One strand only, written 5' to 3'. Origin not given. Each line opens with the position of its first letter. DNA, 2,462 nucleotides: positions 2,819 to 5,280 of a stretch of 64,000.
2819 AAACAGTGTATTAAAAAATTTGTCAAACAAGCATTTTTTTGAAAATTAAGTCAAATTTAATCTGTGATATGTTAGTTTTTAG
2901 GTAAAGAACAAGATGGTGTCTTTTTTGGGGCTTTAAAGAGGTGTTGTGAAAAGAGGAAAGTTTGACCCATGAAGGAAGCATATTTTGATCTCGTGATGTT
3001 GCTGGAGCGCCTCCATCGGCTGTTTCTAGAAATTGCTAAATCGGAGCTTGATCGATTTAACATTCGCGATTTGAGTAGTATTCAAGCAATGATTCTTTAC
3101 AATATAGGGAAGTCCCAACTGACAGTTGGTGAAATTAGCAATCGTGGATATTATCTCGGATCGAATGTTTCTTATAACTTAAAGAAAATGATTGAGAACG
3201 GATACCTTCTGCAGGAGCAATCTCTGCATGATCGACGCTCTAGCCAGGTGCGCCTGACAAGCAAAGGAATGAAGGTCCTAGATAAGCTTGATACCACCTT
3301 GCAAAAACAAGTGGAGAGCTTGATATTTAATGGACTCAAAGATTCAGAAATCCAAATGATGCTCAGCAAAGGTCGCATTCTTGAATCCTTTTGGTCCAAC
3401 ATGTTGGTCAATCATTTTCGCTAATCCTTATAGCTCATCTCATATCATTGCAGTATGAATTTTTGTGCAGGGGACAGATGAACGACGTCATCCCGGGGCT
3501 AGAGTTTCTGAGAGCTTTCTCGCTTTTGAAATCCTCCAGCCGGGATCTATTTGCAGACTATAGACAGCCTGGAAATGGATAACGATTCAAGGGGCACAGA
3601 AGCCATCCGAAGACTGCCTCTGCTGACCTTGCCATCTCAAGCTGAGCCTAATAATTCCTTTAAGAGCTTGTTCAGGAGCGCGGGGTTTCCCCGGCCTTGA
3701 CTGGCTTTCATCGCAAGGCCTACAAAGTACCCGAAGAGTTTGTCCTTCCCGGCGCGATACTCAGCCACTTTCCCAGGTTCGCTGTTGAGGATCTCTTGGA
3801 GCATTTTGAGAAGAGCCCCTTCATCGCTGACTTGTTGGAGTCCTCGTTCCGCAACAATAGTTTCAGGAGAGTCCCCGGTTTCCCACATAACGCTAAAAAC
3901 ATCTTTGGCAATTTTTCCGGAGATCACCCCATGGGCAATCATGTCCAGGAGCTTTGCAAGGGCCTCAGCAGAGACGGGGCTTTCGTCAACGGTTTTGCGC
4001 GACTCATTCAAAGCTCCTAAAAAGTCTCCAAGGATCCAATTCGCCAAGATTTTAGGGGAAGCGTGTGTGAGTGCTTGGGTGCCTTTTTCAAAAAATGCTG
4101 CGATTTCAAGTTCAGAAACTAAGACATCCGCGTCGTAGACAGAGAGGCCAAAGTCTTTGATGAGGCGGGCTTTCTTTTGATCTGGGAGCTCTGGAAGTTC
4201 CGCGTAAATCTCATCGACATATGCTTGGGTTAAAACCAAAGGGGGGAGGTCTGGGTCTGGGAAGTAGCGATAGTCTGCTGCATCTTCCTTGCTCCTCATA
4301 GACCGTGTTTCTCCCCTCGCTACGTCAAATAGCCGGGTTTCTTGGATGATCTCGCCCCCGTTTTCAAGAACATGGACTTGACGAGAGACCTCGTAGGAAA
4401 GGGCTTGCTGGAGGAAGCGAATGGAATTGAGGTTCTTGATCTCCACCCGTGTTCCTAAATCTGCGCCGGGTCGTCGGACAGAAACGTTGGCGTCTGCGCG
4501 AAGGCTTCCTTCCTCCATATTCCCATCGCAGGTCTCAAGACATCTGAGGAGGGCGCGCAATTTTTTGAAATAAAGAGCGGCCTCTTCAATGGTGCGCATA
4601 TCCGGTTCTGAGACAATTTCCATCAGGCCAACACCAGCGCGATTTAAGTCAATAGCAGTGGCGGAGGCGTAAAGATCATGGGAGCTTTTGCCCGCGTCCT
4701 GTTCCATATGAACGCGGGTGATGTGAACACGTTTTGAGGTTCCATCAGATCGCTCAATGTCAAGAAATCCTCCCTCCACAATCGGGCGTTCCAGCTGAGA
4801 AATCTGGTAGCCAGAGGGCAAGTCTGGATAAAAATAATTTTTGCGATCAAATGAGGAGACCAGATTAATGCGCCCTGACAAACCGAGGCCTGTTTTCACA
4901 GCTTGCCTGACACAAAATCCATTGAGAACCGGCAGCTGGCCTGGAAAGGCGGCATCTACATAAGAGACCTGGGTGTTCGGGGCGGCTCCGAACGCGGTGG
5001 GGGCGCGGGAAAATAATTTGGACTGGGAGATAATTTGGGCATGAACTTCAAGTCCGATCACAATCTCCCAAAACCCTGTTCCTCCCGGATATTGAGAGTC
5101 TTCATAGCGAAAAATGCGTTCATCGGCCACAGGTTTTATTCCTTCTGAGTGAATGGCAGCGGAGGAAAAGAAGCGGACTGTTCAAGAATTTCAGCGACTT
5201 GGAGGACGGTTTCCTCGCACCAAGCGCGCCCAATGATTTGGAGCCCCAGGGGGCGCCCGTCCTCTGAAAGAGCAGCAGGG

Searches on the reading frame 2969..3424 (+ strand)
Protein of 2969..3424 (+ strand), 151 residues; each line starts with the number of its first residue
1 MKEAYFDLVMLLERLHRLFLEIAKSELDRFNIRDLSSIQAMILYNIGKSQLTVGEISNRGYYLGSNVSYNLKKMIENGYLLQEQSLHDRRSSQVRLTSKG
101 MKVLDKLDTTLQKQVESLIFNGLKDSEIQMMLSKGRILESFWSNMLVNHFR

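Call 13: search_protein_families(library=ncbifam, proteins=[window:2969-3424:+], max_evalue=0.001)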
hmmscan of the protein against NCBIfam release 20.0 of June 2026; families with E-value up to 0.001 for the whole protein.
window:2969-3424:+ (151 aa): 9 families
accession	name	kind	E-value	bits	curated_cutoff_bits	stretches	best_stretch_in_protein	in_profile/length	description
NF047395.1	TransRegLtdR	equivalog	2.2e-43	147.8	250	1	2-146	17-162/166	transcriptional regulator LdtR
NF050133.1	TransRegFabT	equivalog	1.9e-08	34.7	200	1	20-142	12-134/138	fatty acid biosynthesis transcriptional regulator FabT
NF045593.1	bilirub_TF_BilQ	equivalog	9.7e-08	31.8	125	1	19-133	15-126/135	bilirubin utilization transcriptional regulator BilQ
NF010349.0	PRK13777.1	equivalog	2.1e-05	24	153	1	42-122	54-131/190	HTH-type transcriptional regulator Hpr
NF002926.0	PRK03573.1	equivalog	2.2e-05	24.4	120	1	60-133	57-128/144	transcriptional regulator SlyA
NF053814.1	teico_TcaR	equivalog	3.6e-05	23.9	170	1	34-133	35-136/151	MarR family transcriptional regulator TcaR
TIGR04472.1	reg_rSAM_mob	hypoth_equivalog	0.00013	22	240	1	23-130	17-124/141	radical SAM mobile pair system MarR family transcriptional regulator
TIGR02337.1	HpaR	equivalog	0.00032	20.5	121.2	1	49-117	41-109/130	homoprotocatechuate degradation operon regulator HpaR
NF053777.1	Saro0803TransReg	equivalog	0.00065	19.4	200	1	71-131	72-131/140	Saro_0803 family transcriptional regulator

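Call 17: find_encoding_contigs(protein=window:2969-3424:+, flank=10000, max_places=6)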
Protein window:2969-3424:+ (151 aa): 5 contigs read that carry it; 4 places shown.
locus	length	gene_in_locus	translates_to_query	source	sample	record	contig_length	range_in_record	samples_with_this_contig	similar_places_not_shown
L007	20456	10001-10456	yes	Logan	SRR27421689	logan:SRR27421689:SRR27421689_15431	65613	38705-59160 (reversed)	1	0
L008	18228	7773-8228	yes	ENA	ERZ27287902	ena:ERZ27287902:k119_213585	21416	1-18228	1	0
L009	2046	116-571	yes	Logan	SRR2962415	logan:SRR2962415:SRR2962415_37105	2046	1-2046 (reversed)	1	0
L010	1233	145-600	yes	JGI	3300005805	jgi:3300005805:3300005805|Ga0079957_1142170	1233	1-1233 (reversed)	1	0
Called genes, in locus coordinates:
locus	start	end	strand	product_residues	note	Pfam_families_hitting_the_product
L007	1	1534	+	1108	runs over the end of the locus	PF17757:UvrB_inter, PF02559:CarD_TRCF_RID, PF04851:ResIII, PF00270:DEAD, PF00271:Helicase_C, PF03461:TRCF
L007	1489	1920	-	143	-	-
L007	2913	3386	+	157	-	PF04586:Peptidase_S78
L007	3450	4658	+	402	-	PF05065:Phage_capsid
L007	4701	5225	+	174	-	PF05135:Phage_connect_1 (faint), PF24163:HCP (weak)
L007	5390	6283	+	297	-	-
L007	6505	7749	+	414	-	PF07690:MFS_1, PF00083:Sugar_tr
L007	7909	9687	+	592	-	PF00664:ABC_membrane, PF00005:ABC_tran, PF02463:SMC_N (faint)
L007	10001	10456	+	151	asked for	PF12802:MarR_2, PF13463:HTH_27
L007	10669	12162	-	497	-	PF02934:GatB_N, PF02637:GatB_Yqey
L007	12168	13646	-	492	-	PF01425:Amidase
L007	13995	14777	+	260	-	PF13505:OMP_b-brl (weak)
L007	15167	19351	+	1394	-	PF04563:RNA_pol_Rpb2_1, PF04561:RNA_pol_Rpb2_2, PF04565:RNA_pol_Rpb2_3, PF10385:RNA_pol_Rpb2_45, PF00562:RNA_pol_Rpb2_6, PF04560:RNA_pol_Rpb2_7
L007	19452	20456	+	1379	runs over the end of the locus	PF04997:RNA_pol_Rpb1_1, PF00623:RNA_pol_Rpb1_2, PF04983:RNA_pol_Rpb1_3, PF05000:RNA_pol_Rpb1_4, PF04998:RNA_pol_Rpb1_5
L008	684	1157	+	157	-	PF04586:Peptidase_S78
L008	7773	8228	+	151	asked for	PF12802:MarR_2, PF13463:HTH_27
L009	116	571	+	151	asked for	PF12802:MarR_2, PF13463:HTH_27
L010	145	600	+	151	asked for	PF12802:MarR_2, PF13463:HTH_27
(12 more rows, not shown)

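Call 40: list_cluster_members(proteins=[P0001, P0002, window:2969-3424:+, window:57618-58346:-])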
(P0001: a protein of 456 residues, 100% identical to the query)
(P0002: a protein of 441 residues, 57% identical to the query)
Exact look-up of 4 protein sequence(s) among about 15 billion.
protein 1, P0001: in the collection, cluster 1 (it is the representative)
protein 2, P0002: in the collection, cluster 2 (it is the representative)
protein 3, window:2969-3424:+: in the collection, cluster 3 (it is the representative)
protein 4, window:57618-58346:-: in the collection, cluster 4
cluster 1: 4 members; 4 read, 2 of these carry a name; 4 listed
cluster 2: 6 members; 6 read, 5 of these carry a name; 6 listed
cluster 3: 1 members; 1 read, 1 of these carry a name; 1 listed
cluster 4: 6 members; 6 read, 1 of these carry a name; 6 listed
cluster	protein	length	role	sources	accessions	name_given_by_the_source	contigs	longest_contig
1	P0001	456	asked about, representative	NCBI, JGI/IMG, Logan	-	exodeoxyribonuclease VII large subunit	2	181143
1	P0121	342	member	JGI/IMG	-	exodeoxyribonuclease VII large subunit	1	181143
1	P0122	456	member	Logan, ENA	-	-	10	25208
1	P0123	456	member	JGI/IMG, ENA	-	-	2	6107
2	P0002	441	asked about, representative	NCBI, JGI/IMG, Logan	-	exodeoxyribonuclease VII large subunit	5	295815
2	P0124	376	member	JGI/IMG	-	exodeoxyribonuclease VII large subunit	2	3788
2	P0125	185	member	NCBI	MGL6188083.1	MAG: exodeoxyribonuclease VII large subunit, partial [Holosporales bacterium]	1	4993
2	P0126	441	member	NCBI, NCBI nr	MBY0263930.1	MAG: exodeoxyribonuclease VII large subunit [Holosporales bacterium] | exodeoxyribonuclease VII large subunit [Holosporales bacterium]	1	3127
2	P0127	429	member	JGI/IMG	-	exodeoxyribonuclease VII large subunit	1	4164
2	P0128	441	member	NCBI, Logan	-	-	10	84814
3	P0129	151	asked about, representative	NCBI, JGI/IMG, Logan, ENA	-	DNA-binding MarR family transcriptional regulator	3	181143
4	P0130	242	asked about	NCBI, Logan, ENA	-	-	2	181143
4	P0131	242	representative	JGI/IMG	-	-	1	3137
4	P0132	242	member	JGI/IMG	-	peptidoglycan/xylan/chitin deacetylase (PgdA/CDA1 family)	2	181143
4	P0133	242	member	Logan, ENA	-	-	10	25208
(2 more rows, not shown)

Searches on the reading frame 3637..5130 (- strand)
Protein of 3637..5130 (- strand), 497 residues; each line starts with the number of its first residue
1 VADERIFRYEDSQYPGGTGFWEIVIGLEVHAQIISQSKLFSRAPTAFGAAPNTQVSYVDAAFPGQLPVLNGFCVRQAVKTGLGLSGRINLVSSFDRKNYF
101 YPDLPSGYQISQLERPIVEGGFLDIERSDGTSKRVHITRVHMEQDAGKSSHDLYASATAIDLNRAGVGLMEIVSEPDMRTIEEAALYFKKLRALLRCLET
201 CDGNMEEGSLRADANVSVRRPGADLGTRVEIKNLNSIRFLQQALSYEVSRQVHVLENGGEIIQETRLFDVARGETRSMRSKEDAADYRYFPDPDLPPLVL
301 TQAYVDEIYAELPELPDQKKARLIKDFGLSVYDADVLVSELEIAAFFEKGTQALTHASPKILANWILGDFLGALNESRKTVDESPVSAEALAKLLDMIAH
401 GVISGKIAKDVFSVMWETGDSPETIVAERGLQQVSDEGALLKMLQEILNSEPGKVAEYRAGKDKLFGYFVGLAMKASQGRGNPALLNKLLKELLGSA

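Call 13: search_protein_families(library=ncbifam, proteins=[window:3637-5130:-], max_evalue=0.001)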
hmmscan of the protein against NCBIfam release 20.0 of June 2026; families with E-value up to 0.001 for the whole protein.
window:3637-5130:- (497 aa): 9 families
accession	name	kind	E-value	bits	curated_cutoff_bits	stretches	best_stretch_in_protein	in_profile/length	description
NF004015.0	PRK05477.1-5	equivalog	1.8e-223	742.6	628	1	16-495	10-487/488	Asp-tRNA(Asn)/Glu-tRNA(Gln) amidotransferase subunit GatB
NF004014.0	PRK05477.1-4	equivalog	1.6e-201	670.1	414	1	21-494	3-474/475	Asp-tRNA(Asn)/Glu-tRNA(Gln) amidotransferase subunit GatB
NF004012.0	PRK05477.1-2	equivalog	2.4e-179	597.1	338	1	21-495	4-479/481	Asp-tRNA(Asn)/Glu-tRNA(Gln) amidotransferase subunit GatB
TIGR00133.1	gatB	equivalog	1.6e-159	531.5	314.8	1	22-494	5-480/481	Asp-tRNA(Asn)/Glu-tRNA(Gln) amidotransferase subunit GatB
NF004011.1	PRK05477.1-1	equivalog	3.2e-152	507.6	680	1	21-493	3-472/475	Asp-tRNA(Asn)/Glu-tRNA(Gln) amidotransferase subunit GatB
NF004013.0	PRK05477.1-3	equivalog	6.6e-129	430.6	653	1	20-494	16-499/501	Asp-tRNA(Asn)/Glu-tRNA(Gln) amidotransferase subunit GatB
NF003107.0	PRK04028.1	equivalog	1.8e-37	129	456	2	261-494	403-624/630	Glu-tRNA(Gln) amidotransferase subunit GatE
NF011291.0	PRK14703.1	equivalog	3e-37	128.3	681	1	317-495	597-768/769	glutamine--tRNA ligase/YqeY domain fusion protein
TIGR00134.1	gatE_arch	equivalog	5.1e-33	114.2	319.55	2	271-494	406-618/622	Glu-tRNA(Gln) amidotransferase subunit GatE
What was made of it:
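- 3485..3637 (+): Copy A. The 5' two-thirds are well conserved and the 3' third has decayed (no hairpin). It lies between the marR-like gene (stop at 3424) and gatB, and ends exactly at the gatB stop codon (3637-3639, minus strand). Flanking genes from call 13.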

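Call 51: list_cluster_members(proteins=[window:3637-5130:-, window:30511-31281:+, window:31351-31632:+, window:32108-32401:+, window:61176-63911:+, window:877-2655:+, window:33474-34073:+])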
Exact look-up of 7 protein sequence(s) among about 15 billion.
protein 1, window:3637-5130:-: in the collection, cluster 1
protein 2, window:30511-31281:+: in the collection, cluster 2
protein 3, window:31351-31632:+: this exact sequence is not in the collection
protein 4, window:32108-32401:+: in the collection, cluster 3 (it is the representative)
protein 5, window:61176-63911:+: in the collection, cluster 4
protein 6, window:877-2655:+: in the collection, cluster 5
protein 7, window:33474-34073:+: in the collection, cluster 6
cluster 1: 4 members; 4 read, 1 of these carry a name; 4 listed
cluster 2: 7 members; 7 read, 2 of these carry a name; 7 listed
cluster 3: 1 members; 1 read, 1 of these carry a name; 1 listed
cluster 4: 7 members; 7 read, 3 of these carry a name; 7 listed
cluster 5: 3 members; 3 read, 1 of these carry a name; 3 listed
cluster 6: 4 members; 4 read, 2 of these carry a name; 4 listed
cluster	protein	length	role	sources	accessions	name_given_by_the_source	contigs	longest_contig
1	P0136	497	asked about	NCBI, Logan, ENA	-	-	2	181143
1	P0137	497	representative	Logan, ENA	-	-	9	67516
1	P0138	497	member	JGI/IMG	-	aspartyl-tRNA(Asn)/glutamyl-tRNA(Gln) amidotransferase subunit B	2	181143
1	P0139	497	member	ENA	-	-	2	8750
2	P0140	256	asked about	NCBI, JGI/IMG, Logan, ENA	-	phosphoribosyl 1,2-cyclic phosphate phosphodiesterase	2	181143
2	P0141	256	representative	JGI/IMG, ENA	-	-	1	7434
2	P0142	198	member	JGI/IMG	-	phosphoribosyl 1,2-cyclic phosphate phosphodiesterase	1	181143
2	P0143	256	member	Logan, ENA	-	-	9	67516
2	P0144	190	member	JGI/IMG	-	-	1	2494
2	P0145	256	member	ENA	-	-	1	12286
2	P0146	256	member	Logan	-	-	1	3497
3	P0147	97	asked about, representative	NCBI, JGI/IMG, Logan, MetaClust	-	hypothetical protein | \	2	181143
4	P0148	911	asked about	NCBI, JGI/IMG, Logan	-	2-oxoglutarate dehydrogenase E1 component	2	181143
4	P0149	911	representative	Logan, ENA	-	-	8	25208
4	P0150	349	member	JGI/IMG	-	2-oxoglutarate dehydrogenase E1 component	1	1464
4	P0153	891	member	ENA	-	-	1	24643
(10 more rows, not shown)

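Call 52: find_encoding_contigs(protein=P0143, flank=10000, max_places=4)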
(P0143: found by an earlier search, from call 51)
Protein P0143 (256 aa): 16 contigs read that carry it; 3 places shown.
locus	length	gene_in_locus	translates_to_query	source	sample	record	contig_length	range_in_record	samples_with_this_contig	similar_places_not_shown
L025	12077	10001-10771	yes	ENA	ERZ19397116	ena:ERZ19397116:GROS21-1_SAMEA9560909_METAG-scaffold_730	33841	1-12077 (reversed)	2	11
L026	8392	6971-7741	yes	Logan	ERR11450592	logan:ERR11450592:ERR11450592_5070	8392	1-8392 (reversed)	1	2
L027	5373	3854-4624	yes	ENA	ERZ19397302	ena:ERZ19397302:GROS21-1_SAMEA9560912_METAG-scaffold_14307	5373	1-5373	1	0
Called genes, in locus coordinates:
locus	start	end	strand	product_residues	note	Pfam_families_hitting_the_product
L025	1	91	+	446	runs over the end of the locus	PF13570:Beta-prop_ACSF4, PF01011:PQQ (faint), PF23727:Beta-prop_FAM234A_B (faint), PF13360:PQQ_2, PF25293:Beta-prop_EMC1_N, PF13570:Beta-prop_ACSF4 (weak), PF13360:PQQ_2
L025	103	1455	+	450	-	PF00350:Dynamin_N (faint), PF01926:MMR_HSR1, PF02421:FeoB_N, PF03193:RsgA_GTPase (faint), PF00009:GTP_EFTU, PF01926:MMR_HSR1, PF02421:FeoB_N, PF14714:KH_dom-like, +1 more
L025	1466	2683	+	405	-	-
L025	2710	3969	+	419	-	PF06609:TRI12 (weak), PF07690:MFS_1, PF00083:Sugar_tr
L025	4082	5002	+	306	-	PF00763:THF_DHG_CYH, PF02882:THF_DHG_CYH_C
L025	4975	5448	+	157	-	PF18912:DZR_2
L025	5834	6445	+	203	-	PF02660:G3P_acyltransf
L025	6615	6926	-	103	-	PF02049:FliE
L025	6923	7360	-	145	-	-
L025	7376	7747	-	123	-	-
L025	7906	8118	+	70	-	-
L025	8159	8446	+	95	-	-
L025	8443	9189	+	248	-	PF00813:FliP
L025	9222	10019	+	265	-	PF01026:TatD_DNase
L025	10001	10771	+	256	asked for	PF00753:Lactamase_B, PF23023:Anti-Pycsar_Apyc1, PF12706:Lactamase_B_2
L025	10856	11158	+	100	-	-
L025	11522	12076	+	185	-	?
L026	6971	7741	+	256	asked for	PF00753:Lactamase_B, PF23023:Anti-Pycsar_Apyc1, PF12706:Lactamase_B_2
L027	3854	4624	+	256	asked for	PF00753:Lactamase_B, PF23023:Anti-Pycsar_Apyc1, PF12706:Lactamase_B_2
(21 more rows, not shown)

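Call 53: find_encoding_contigs(protein=P0137, flank=10000, max_places=4)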
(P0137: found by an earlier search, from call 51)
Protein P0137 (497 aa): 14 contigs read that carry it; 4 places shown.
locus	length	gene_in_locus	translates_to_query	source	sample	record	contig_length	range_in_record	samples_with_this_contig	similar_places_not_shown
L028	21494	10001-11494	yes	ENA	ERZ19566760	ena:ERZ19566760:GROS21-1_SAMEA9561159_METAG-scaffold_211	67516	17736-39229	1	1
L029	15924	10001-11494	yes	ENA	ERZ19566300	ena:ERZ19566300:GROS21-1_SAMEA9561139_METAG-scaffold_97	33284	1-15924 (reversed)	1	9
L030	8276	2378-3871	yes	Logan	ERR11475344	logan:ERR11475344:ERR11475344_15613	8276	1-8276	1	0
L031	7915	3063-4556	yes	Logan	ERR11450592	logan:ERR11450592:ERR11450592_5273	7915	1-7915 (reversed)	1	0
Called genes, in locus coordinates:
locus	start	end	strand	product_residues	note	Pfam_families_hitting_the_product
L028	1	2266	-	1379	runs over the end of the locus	PF04997:RNA_pol_Rpb1_1, PF00623:RNA_pol_Rpb1_2, PF04983:RNA_pol_Rpb1_3, PF05000:RNA_pol_Rpb1_4, PF04998:RNA_pol_Rpb1_5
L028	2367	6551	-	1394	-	PF04563:RNA_pol_Rpb2_1, PF04561:RNA_pol_Rpb2_2, PF04565:RNA_pol_Rpb2_3, PF10385:RNA_pol_Rpb2_45, PF00562:RNA_pol_Rpb2_6, PF04560:RNA_pol_Rpb2_7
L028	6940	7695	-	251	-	PF13505:OMP_b-brl (weak)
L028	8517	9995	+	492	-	PF01425:Amidase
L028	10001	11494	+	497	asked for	PF02934:GatB_N, PF02637:GatB_Yqey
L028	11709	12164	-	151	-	PF12802:MarR_2, PF13463:HTH_27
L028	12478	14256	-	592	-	PF00664:ABC_membrane, PF00005:ABC_tran, PF02463:SMC_N (faint)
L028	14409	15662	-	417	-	PF07690:MFS_1, PF00083:Sugar_tr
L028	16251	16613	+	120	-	PF12762:DDE_Tnp_IS1595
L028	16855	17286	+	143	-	-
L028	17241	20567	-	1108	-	PF17757:UvrB_inter, PF02559:CarD_TRCF_RID, PF04851:ResIII, PF00270:DEAD, PF00271:Helicase_C, PF03461:TRCF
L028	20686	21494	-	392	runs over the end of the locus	PF00108:Thiolase_N, PF02803:Thiolase_C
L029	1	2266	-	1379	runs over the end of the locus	PF04997:RNA_pol_Rpb1_1, PF00623:RNA_pol_Rpb1_2, PF04983:RNA_pol_Rpb1_3, PF05000:RNA_pol_Rpb1_4, PF04998:RNA_pol_Rpb1_5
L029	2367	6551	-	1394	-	PF04563:RNA_pol_Rpb2_1, PF04561:RNA_pol_Rpb2_2, PF04565:RNA_pol_Rpb2_3, PF10385:RNA_pol_Rpb2_45, PF00562:RNA_pol_Rpb2_6, PF04560:RNA_pol_Rpb2_7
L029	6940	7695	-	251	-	PF13505:OMP_b-brl (weak)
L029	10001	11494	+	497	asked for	PF02934:GatB_N, PF02637:GatB_Yqey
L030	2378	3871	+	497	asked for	PF02934:GatB_N, PF02637:GatB_Yqey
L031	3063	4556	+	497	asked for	PF02934:GatB_N, PF02637:GatB_Yqey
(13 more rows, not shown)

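Call 56: search_protein_families(library=pfam, proteins=[L025:11522-12076:+, L028:16251-16613:+], max_evalue=0.01)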
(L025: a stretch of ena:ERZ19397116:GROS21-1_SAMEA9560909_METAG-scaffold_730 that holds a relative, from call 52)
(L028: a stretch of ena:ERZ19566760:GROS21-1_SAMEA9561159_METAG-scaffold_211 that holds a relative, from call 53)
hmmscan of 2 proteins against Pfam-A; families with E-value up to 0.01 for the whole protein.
L025:11522-12076:+ (185 aa): 2 families
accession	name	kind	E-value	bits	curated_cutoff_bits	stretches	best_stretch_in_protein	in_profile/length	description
PF13340.11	DUF4096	-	2.3e-17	63.5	34.3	1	7-78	3-76/76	Putative transposase of IS4/5 family (DUF4096)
PF01609.27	DDE_Tnp_1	-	4.5e-09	36.8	23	1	86-168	3-85/200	Transposase DDE domain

L028:16251-16613:+ (120 aa): 1 family
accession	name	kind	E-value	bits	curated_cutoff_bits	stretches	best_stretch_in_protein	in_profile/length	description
PF12762.13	DDE_Tnp_IS1595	-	4.2e-14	53.3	27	1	2-85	68-153/153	ISXO2-like transposase domain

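Call 71: find_encoding_contigs(protein=P0153, flank=10000, max_places=3)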
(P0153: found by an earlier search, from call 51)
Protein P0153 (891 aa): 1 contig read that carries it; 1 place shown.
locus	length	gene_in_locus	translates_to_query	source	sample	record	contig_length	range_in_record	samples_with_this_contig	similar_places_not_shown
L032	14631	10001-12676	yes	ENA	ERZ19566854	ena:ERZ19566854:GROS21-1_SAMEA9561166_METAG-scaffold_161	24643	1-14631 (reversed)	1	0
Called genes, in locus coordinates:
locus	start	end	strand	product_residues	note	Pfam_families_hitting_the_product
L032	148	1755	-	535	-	PF00115:COX1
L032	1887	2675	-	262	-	PF02790:COX2_TM, PF00116:COX2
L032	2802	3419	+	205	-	-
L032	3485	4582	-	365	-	PF03033:Glyco_transf_28, PF04101:Glyco_tran_28_C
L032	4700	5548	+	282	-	PF03668:RapZ-like_N, PF22740:PapZ_C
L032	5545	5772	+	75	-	PF01809:YidD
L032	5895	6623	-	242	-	PF01522:Polysacc_deac_1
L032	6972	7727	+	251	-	PF06314:ADC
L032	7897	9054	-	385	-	PF01743:PolyA_pol, PF12627:PolyA_pol_RNAbd (weak)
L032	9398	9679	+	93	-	-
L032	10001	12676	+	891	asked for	PF00676:E1_dh, PF02779:Transket_pyr, PF16870:OxoGdeHyase_C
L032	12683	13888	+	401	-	PF00364:Biotin_lipoyl, PF02817:E3_binding, PF00198:2-oxoacid_dh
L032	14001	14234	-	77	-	-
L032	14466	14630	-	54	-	?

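Call 72: find_encoding_contigs(protein=P0149, flank=10000, max_places=5)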
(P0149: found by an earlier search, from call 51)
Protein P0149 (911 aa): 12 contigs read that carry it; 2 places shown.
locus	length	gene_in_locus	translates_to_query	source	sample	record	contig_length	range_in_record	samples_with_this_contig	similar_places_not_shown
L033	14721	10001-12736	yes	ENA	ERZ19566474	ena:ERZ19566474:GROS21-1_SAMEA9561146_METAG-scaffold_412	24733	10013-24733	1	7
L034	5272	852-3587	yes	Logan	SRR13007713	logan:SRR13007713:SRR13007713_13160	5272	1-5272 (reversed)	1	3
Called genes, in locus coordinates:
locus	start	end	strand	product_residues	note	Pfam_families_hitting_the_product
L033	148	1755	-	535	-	PF00115:COX1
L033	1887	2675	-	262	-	PF02790:COX2_TM, PF00116:COX2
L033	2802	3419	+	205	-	-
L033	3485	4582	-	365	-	PF03033:Glyco_transf_28, PF04101:Glyco_tran_28_C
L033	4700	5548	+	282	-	PF03668:RapZ-like_N, PF22740:PapZ_C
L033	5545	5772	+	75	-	PF01809:YidD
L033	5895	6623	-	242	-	PF01522:Polysacc_deac_1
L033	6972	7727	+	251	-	PF06314:ADC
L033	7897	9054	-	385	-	PF01743:PolyA_pol, PF12627:PolyA_pol_RNAbd (weak)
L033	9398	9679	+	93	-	-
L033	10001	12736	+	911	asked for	PF00676:E1_dh, PF02779:Transket_pyr, PF16870:OxoGdeHyase_C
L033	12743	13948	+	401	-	PF00364:Biotin_lipoyl, PF02817:E3_binding, PF00198:2-oxoacid_dh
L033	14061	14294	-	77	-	-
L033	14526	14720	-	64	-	?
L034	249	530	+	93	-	-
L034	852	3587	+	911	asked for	PF00676:E1_dh, PF02779:Transket_pyr, PF16870:OxoGdeHyase_C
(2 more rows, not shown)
